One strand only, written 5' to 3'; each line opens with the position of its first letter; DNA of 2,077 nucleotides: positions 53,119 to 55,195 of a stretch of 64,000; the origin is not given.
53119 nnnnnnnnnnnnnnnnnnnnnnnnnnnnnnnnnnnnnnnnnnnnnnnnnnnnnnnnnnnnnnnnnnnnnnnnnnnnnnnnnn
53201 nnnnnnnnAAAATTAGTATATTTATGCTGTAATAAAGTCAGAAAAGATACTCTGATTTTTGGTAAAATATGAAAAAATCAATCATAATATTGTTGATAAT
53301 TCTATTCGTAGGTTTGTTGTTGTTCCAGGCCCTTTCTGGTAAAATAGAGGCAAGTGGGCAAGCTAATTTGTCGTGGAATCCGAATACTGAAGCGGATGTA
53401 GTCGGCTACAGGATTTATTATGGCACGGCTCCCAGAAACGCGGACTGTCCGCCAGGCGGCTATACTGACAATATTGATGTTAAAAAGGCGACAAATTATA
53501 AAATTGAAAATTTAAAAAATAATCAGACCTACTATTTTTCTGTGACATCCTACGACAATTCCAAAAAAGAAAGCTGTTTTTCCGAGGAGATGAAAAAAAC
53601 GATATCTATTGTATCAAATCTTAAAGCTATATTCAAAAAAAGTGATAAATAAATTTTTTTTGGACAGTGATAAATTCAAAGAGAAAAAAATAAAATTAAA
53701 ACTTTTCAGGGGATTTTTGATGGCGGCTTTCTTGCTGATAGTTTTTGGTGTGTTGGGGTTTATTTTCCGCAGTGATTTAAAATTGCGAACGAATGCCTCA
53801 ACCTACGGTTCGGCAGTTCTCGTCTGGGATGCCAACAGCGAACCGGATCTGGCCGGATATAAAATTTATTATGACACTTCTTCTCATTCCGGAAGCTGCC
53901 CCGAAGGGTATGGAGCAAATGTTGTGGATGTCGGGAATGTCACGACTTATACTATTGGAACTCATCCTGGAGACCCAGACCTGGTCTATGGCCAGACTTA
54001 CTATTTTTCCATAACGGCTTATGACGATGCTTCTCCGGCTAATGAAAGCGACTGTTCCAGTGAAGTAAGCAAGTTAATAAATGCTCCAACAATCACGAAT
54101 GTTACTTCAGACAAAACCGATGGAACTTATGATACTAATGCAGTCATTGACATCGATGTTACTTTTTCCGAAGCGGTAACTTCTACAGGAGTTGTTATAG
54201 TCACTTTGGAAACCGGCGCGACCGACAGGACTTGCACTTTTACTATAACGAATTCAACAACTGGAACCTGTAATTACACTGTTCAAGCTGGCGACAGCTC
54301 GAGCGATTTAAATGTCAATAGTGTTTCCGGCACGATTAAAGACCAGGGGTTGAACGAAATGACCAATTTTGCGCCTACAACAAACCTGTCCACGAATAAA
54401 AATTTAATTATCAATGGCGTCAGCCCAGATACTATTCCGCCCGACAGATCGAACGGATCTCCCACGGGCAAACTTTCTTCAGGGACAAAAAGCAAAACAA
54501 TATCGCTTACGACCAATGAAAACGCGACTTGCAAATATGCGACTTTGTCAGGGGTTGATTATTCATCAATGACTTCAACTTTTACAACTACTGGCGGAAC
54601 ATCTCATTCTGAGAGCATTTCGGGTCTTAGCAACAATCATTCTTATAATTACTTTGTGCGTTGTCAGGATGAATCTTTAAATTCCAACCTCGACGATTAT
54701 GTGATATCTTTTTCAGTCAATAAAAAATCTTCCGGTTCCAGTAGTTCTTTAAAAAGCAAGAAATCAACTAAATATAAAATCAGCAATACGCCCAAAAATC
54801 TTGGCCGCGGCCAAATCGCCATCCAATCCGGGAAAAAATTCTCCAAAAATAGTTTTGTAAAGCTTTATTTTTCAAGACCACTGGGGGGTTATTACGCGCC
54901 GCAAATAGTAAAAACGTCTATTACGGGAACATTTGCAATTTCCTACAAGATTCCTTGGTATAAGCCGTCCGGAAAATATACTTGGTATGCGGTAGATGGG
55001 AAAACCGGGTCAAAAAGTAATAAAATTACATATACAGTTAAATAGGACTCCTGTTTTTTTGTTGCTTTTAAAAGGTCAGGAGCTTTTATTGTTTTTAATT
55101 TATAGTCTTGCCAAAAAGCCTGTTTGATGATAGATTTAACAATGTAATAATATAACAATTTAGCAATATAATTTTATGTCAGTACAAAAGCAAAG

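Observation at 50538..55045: Surface-protein cluster with FN3 domains split across polypeptides: two lyase-like proteins end in an orphan FN3 A-strand, and the next two proteins start with FN3 domains lacking it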

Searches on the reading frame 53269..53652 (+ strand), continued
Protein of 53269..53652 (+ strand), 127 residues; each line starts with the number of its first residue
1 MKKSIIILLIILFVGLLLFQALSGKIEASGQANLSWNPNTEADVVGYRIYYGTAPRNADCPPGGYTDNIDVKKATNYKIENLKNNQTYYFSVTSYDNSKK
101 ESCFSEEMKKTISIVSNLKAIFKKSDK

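Call 47: predict_structure(alignment_id=A2)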
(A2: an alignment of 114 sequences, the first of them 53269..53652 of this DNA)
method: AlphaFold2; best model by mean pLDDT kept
length: 127 residues; sequences in the alignment: 114
mean_pLDDT: 88.3   pTM: 0.69
mean pLDDT of the five models: 88.3, 88.2, 87.7, 86.7, 85.3
residues with pLDDT >= 90: 92; 70-90: 15; 50-70: 20; < 50: 0
segments of 3 or more residues with pLDDT < 50: none
pLDDT, mean of each block of 10 residues (from residue 1): 84 88 68 96 97 98 96 97 95 98 97 70 55
secondary structure, 60 per line:
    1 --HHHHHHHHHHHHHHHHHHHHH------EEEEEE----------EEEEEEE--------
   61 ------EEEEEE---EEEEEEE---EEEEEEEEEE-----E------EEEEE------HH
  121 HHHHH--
elements in order: H3-23 E30-35 E46-52 E67-72 E76-82 E86-95 E108-112 H119-125

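Call 52: fold_search(model_id=the predicted structure, library=pdb)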
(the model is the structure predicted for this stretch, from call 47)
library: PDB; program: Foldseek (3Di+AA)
matches with E <= 10: 1563; with E <= 0.001: 23
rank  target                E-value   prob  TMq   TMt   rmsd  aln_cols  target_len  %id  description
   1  5dft_B                3.7e-05  1.00  0.47  0.66   4.1        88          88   19  Structure of the Eleventh Type III Domain from Human Fibronectin (released 2016-09-14)
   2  5dft_A                1.4e-04  1.00  0.47  0.65   3.9        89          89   20  Structure of the Eleventh Type III Domain from Human Fibronectin (released 2016-09-14)
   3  2h41                  1.7e-04  1.00  0.49  0.64   8.9        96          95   19  Solution structure of the second type III domain of human Fibronectin: minimized average structure (released 2007-04-10)
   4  6hyf_C                1.9e-04  1.00  0.42  0.57   6.0        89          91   17  Crystal structure of the third FNIII domain from rat beta4 integrin, a binding site for periaxin (released 2019-05-08)
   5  5n48_B                2.3e-04  1.00  0.49  0.66   4.2        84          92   20  Structure of Anticalin N9B in complex with extra-domain B of human oncofetal fibronectin (released 2018-02-14)
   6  5e53_A                2.6e-04  1.00  0.53  0.24   4.1        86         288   28  Crystal structure of chicken CNTN1 FN1-FN3 domains (released 2016-08-31)
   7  5n48_D                3.1e-04  1.00  0.50  0.67   4.2        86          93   20  Structure of Anticalin N9B in complex with extra-domain B of human oncofetal fibronectin (released 2018-02-14)
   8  1x5z_MODEL_1_A        3.1e-04  1.00  0.50  0.54   4.8        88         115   23  Solution structure of the fibronectin type-III domain of human protein tyrosine phosphatase, receptor type, D  (released 2005-11-17)
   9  5e53_D                3.7e-04  1.00  0.53  0.23   5.2        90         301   28  Crystal structure of chicken CNTN1 FN1-FN3 domains (released 2016-08-31)
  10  6pol_E                4.2e-04  1.00  0.44  0.54   4.8        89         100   24  Crystal structure of the human NELL1 EGF1-3-Robo3 FN1 complex (released 2020-05-06)
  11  6zva_B                5.6e-04  1.00  0.44  0.58   4.3        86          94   19  Crystal structure of My5 (released 2021-08-04)
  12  5g56                  6.3e-04  1.00  0.48  0.10   4.6        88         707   24  THE TETRA-MODULAR CELLULOSOMAL ARABINOXYLANASE CtXyl5A STRUCTURE AS REVEALED BY X-RAY CRYSTALLOGRAPHY (released 2016-06-29)
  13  6pol_C                6.3e-04  1.00  0.44  0.53   4.8        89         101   24  Crystal structure of the human NELL1 EGF1-3-Robo3 FN1 complex (released 2020-05-06)
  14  3teu                  7.1e-04  1.00  0.52  0.66   3.2        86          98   26  Crystal structure of fibcon (released 2012-05-16)
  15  2edb_MODEL_1_A        7.5e-04  1.00  0.50  0.54   2.9        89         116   24  Solution structure of the fourth fibronectin type III domain of human Netrin receptor DCC (released 2008-03-04)
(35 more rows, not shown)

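Call 59: search_protein_families(library=pfam, proteins=[L131:10465-12141:+, L129:10409-12106:+, L130:11291-12607:+, L124:10713-12614:+], max_evalue=0.01)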
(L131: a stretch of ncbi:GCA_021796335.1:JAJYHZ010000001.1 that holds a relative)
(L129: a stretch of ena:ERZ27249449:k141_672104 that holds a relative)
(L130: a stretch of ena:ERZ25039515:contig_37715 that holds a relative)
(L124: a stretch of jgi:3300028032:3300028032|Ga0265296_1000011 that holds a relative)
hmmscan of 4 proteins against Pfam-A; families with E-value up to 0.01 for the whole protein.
L131:10465-12141:+ (558 aa): 4 families
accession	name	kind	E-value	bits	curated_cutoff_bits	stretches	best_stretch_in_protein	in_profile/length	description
PF01471.23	PG_binding_1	-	7.2e-07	29.7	23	1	489-549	1-53/57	Putative peptidoglycan binding domain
PF00041.27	fn3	-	1.3e-05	25.7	25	1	27-107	13-81/84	Fibronectin type III domain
PF16389.11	DUF4998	-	0.00058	19.9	29.1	1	30-105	35-104/199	Domain of unknown function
PF07495.19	Y_Y_Y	-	0.0069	16.7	26.6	0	72-110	26-63/65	Y_Y_Y domain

L129:10409-12106:+ (565 aa): 6 families
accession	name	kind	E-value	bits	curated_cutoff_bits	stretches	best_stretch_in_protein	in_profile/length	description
PF00041.27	fn3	-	2.4e-19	69.8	25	2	127-216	1-71/84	Fibronectin type III domain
PF16656.11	Pur_ac_phosph_N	-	2.6e-11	44.4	30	2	133-222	7-87/93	Purple acid Phosphatase, N-terminal domain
PF25788.1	Ig_Rha78A_N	-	6.1e-06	26.9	27.4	1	136-230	14-100/105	Rha78A-like, N-terminal immunoglobulin domain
PF10179.15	NDNF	-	1.7e-05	25.3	27.3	0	77-110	85-118/127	Neuron-derived neurotrophic factor, first Fn(III) domain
PF16323.11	DUF4959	-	0.00015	22.5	32.9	0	255-351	13-105/106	Domain of unknown function (DUF4959)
PF16655.11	PhoD_N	-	0.0096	16.9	30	0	166-216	31-81/90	PhoD-like phosphatase, N-terminal domain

L130:11291-12607:+ (438 aa): 7 families
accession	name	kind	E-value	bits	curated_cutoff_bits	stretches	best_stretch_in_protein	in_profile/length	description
PF00041.27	fn3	-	3.6e-12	46.8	25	1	282-381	2-81/84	Fibronectin type III domain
PF00404.24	Dockerin_1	-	7.8e-09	36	22.9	1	389-434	2-53/57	Dockerin type I domain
PF16656.11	Pur_ac_phosph_N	-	8.1e-07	30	30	1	282-384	3-92/93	Purple acid Phosphatase, N-terminal domain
PF10179.15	NDNF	-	1.4e-05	25.6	27.3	1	344-380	85-121/127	Neuron-derived neurotrophic factor, first Fn(III) domain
PF00963.24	Cohesin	-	2.3e-05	25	24.1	1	48-141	11-107/139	Cohesin domain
PF25788.1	Ig_Rha78A_N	-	0.0041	17.8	27.4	0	290-386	14-102/105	Rha78A-like, N-terminal immunoglobulin domain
PF16794.11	fn3_4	-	0.0069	16.7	27.1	0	287-380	10-101/103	Fibronectin-III type domain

L124:10713-12614:+ (633 aa): 1 family
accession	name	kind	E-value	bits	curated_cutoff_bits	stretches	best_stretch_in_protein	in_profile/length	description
PF19077.6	Big_13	-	4e-05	24.5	27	1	300-374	24-102/102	Bacterial Ig-like domain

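Call 75: search_protein_representatives(alignment_id=A2)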
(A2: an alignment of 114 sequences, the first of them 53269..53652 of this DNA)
Query: 114 sequences, 133 profile positions. Proteins with E-value up to 0.001 (for the whole library): 34273; up to 1e-10: 9705; up to 1e-30: 462. The best 150 are listed.
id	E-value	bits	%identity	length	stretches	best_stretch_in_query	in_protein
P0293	0.0e+00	1020.4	-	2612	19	12-118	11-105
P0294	3.0e-298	988.1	-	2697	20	10-118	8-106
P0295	4.2e-218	728.8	-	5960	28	32-112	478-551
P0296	5.3e-171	576.4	-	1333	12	31-113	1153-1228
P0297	7.5e-155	524.1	-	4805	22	32-113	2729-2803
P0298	1.1e-151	513.9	-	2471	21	31-106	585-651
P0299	3.8e-108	372.9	-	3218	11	29-113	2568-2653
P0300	5.3e-106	366.0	-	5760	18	31-113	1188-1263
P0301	6.9e-106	365.6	-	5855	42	29-114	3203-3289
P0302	1.7e-94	328.7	-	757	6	37-122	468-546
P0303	2.1e-90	315.5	-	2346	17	27-106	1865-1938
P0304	3.7e-84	295.3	-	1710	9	29-114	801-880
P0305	4.6e-84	295.0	-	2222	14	31-100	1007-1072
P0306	1.6e-82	290.0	-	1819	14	33-112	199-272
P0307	1.6e-79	280.3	-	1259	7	31-120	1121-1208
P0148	3.9e-42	159.3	-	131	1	1-129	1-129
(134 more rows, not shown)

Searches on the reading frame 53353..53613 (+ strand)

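Call 59: search_protein_families(library=pfam, proteins=[window:53353-53613:+], max_evalue=0.01)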
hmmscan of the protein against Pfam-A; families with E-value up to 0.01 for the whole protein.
seq(87 aa): 5 families
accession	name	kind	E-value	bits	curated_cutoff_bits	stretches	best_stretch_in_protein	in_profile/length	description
PF00041.27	fn3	-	8.8e-08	32.7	25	1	4-70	16-72/84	Fibronectin type III domain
PF16656.11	Pur_ac_phosph_N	-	2.4e-05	25.2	30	1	3-75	14-84/93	Purple acid Phosphatase, N-terminal domain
PF16389.11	DUF4998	-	0.0006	19.8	29.1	1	3-79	34-105/199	Domain of unknown function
PF10179.15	NDNF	-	0.0081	16.7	27.3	0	44-76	86-118/127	Neuron-derived neurotrophic factor, first Fn(III) domain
PF09294.16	Interfer-bind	-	0.0088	16.7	21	1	43-78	61-97/104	Interferon-alpha/beta receptor, fibronectin type III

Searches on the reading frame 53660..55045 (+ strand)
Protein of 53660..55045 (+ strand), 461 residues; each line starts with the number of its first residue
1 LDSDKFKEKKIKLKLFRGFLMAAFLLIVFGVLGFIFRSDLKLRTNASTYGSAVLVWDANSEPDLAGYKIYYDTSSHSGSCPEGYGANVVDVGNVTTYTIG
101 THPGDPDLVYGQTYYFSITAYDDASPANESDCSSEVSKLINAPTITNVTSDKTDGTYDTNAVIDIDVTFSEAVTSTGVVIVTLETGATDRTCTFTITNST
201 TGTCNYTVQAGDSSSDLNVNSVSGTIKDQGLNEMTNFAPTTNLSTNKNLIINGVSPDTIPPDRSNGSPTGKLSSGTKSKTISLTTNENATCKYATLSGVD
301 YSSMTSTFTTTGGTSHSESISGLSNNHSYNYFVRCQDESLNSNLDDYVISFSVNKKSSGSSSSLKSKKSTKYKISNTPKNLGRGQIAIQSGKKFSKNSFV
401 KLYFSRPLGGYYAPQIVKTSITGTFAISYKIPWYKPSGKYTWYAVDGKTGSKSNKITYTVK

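Call 3: search_protein_families(library=pfam, proteins=[window:53720-55045:+], max_evalue=1)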
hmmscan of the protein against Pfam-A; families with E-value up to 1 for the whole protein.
window:53720-55045:+ (441 aa): 5 families
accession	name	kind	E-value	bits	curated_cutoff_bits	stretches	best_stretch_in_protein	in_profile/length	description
PF00041.27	fn3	-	0.0078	16.8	25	1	26-105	10-73/84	Fibronectin type III domain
PF01835.25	MG2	-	0.027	15.3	32.8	1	371-433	28-89/96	MG2 domain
PF24507.1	Ig_CFAP65_4th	-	0.075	13.9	27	1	173-230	1-59/76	CFAP65, fourth Ig-like domain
PF05506.17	PLipase_C_C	-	0.085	14.2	24.4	1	153-196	11-52/80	Bacterial phospholipase C, C-terminal domain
PF22210.2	VP17_central_barrel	-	0.23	11.9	27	0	159-196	37-75/82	Large MCP VP17 central beta-barrel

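Call 44: search_protein_families(library=ncbifam, proteins=[window:53660-55045:+], max_evalue=0.1)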
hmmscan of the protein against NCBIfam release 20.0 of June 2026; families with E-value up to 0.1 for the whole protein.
window:53660-55045:+ (461 aa): 0 families
